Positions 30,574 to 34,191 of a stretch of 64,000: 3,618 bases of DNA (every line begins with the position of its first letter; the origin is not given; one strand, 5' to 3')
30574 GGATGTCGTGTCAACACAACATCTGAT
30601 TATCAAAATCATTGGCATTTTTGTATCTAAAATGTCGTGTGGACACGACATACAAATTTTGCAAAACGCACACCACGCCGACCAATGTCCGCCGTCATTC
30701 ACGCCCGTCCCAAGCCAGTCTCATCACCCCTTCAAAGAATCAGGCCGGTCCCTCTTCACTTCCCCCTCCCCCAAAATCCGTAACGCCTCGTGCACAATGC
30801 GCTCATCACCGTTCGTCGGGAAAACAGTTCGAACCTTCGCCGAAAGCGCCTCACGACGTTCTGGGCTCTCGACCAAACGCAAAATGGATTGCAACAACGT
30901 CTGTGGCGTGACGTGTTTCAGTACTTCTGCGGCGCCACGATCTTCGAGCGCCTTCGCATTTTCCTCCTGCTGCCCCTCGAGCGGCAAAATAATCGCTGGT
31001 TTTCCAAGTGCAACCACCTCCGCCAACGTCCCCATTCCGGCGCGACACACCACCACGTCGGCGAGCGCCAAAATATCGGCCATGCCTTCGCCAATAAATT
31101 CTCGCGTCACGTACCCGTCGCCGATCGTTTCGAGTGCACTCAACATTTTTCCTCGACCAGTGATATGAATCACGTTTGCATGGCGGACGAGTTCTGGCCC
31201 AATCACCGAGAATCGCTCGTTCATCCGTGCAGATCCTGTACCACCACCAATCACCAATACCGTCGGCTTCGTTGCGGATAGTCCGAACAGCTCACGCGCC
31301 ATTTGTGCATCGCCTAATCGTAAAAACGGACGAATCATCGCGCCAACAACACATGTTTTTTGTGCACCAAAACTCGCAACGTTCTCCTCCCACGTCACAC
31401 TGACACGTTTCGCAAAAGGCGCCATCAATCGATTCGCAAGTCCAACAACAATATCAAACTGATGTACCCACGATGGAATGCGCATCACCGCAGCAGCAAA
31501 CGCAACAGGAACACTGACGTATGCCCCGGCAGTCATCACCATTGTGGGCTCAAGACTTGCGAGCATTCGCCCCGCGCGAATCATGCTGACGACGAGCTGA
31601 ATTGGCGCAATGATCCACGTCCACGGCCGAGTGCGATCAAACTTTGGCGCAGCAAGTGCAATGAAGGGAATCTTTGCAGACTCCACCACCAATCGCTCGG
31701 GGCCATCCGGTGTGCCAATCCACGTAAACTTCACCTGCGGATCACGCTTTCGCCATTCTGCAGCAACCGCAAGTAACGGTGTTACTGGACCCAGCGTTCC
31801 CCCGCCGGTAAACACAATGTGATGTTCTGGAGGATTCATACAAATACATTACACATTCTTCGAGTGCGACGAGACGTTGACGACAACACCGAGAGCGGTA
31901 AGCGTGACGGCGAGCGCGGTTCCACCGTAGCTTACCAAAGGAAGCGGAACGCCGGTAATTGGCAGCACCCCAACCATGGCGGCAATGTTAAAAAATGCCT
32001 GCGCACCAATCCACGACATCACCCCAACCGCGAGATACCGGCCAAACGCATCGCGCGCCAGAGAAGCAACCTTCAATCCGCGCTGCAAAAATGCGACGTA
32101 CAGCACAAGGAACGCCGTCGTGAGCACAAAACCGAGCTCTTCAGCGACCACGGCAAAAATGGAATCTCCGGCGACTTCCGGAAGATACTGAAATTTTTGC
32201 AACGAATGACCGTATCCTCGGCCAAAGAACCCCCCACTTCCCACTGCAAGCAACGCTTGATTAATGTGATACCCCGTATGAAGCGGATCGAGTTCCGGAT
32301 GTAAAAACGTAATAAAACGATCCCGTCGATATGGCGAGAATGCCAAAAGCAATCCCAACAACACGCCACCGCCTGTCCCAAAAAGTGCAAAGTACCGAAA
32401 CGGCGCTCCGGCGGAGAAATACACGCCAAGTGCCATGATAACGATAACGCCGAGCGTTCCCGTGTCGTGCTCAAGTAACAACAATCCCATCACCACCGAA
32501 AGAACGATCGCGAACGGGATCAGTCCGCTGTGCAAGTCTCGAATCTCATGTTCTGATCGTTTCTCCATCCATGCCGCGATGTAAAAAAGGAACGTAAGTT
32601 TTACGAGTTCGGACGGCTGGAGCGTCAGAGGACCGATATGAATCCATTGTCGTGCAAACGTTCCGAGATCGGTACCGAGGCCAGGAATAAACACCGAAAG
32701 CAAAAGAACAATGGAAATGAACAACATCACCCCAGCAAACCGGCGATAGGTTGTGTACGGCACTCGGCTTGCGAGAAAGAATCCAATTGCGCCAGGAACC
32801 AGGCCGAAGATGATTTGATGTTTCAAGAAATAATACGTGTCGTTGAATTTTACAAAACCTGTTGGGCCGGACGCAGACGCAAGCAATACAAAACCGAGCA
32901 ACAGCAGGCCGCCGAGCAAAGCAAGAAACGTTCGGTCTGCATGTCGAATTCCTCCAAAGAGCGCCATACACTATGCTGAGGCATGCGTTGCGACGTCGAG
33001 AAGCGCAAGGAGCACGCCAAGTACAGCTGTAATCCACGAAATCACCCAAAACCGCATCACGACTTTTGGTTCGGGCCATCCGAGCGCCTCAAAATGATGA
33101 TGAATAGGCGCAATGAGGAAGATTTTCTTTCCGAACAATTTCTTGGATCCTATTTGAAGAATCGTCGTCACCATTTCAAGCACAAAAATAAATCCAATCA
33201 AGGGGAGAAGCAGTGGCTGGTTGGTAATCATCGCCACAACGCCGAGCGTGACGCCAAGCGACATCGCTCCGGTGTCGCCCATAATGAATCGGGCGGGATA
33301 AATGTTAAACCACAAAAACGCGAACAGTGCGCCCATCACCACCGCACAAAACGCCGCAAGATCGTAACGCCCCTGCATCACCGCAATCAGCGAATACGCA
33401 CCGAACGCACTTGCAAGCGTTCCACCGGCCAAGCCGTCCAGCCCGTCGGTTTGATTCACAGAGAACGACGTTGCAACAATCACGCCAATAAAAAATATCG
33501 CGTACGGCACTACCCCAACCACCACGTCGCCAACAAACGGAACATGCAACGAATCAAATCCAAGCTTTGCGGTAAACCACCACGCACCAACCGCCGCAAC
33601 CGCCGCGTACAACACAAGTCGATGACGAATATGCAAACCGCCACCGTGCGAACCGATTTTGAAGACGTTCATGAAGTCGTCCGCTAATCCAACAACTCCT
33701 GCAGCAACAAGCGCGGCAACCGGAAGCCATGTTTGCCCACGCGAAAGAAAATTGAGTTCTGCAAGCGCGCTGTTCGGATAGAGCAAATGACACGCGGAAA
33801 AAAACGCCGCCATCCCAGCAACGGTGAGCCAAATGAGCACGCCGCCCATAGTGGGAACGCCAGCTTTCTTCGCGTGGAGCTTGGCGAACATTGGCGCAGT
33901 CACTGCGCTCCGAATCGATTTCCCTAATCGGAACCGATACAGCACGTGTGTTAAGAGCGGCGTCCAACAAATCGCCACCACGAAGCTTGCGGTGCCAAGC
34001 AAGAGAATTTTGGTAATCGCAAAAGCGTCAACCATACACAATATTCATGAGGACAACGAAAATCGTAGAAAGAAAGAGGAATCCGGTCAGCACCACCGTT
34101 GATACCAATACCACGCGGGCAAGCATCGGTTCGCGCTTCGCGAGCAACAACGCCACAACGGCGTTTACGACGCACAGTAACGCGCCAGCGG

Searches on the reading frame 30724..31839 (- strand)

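Call 52: search_protein_families(library=pfam, proteins=[window:30724-31839:-], max_evalue=0.001)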
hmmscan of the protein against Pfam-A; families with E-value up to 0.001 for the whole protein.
window:30724-31839:- (371 aa): 3 families
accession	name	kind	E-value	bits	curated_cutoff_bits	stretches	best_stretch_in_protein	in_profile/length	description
PF03033.26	Glyco_transf_28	-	1.1e-26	94.1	26.2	1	8-146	1-137/139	Glycosyltransferase family 28 N-terminal domain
PF04101.22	Glyco_tran_28_C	-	5.2e-24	85.6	22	1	193-336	1-154/166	Glycosyltransferase family 28 C-terminal domain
PF06722.18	EryCIII-like_C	-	4.5e-05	23.9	31.7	1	233-337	23-126/145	Erythromycin biosynthesis protein CIII-like, C-terminal domain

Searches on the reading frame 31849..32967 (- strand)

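Call 52: search_protein_families(library=pfam, proteins=[window:31849-32967:-], max_evalue=0.001)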
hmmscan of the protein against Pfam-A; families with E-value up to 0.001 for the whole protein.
window:31849-32967:- (372 aa): 1 family
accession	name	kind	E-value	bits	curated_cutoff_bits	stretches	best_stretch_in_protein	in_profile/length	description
PF01098.24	FTSW_RODA_SPOVE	-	1.1e-90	304.6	26.4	1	16-370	6-355/356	Cell cycle protein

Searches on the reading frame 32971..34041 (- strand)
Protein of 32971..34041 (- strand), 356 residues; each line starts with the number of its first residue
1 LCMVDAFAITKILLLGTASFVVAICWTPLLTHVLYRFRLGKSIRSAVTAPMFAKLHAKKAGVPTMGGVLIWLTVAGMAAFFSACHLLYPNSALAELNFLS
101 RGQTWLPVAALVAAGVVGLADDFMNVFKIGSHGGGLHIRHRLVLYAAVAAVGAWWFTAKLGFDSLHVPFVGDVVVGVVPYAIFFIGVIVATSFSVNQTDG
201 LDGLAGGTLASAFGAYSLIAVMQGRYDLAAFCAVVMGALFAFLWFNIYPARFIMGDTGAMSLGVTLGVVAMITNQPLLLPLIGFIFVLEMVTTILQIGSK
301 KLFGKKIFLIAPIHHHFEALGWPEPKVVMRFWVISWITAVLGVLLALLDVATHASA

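Call 52: search_protein_families(library=pfam, proteins=[window:32971-34041:-], max_evalue=0.001)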
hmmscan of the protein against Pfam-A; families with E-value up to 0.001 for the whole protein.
window:32971-34041:- (356 aa): 1 family
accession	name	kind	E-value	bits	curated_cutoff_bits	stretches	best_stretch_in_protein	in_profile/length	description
PF00953.26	Glycos_transf_4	-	5.9e-27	95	27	1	108-273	5-159/160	Glycosyl transferase family 4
